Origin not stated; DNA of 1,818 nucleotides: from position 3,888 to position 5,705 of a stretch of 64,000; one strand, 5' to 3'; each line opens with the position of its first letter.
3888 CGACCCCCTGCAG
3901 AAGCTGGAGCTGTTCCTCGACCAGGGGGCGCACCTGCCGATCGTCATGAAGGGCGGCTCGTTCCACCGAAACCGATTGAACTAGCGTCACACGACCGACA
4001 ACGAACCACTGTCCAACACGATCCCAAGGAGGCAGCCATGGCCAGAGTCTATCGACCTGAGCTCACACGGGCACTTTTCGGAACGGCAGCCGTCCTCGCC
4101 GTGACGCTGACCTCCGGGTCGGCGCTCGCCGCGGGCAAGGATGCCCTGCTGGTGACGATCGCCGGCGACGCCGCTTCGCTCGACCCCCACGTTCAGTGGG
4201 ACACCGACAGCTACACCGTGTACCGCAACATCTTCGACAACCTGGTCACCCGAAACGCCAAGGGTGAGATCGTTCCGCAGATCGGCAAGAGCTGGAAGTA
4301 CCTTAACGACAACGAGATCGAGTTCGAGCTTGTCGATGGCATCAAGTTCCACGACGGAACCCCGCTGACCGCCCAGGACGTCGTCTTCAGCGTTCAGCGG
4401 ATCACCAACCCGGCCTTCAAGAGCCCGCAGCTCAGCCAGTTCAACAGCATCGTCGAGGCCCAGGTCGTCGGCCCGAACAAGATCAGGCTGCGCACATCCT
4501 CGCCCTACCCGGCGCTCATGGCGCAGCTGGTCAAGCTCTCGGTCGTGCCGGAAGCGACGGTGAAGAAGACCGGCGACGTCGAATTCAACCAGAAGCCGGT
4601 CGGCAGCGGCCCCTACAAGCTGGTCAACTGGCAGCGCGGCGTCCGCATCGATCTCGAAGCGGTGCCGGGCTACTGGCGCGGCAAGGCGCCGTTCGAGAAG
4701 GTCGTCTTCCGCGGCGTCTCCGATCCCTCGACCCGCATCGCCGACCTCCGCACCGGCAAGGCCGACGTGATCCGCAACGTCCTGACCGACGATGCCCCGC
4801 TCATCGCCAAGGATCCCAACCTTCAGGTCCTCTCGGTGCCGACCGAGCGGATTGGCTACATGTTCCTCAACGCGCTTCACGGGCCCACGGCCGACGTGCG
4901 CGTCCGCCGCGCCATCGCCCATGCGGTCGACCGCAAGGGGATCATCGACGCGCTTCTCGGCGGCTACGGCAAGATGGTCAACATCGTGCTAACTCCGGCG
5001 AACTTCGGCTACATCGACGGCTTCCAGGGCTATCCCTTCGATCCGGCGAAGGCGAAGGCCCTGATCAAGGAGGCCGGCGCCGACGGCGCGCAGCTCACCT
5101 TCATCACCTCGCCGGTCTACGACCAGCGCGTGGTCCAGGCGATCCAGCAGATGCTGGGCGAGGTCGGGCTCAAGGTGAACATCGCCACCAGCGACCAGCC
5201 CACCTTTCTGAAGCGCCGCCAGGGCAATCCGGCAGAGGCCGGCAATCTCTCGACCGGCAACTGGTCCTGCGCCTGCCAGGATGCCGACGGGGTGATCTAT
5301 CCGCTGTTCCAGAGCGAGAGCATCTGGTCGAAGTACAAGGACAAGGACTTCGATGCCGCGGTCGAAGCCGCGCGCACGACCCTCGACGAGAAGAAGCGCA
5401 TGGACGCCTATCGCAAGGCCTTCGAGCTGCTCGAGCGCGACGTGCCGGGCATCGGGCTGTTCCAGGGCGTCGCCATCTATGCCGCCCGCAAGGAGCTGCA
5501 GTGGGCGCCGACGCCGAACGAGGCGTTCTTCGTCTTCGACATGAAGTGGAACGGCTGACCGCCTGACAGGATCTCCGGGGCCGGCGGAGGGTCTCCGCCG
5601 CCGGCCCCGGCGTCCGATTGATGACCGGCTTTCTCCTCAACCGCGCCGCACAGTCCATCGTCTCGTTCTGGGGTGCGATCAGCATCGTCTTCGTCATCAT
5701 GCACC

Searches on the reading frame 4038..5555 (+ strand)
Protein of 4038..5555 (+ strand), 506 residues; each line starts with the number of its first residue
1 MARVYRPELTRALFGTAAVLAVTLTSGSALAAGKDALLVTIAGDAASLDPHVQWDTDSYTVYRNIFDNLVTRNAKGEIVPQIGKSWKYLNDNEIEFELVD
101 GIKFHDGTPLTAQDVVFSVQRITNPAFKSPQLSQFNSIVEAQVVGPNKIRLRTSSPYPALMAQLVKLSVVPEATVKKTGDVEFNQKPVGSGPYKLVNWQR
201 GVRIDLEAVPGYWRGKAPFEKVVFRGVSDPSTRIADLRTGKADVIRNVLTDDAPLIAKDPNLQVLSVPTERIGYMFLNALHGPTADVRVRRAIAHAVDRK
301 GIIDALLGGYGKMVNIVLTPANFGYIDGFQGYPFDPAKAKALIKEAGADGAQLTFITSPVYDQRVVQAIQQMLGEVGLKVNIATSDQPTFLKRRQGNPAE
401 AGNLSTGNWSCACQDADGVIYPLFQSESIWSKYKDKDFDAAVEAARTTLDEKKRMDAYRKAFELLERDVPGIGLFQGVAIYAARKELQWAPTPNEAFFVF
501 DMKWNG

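Call 10: search_protein_families(library=pfam, proteins=[window:4038-5555:+], max_evalue=0.01)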
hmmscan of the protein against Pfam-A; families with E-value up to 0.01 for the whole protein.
window:4038-5555:+ (506 aa): 1 family
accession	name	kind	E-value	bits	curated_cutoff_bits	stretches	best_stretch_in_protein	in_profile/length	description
PF00496.27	SBP_bac_5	-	1.6e-84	284.6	32.4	1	77-427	1-364/368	Bacterial extracellular solute-binding proteins, family 5 Middle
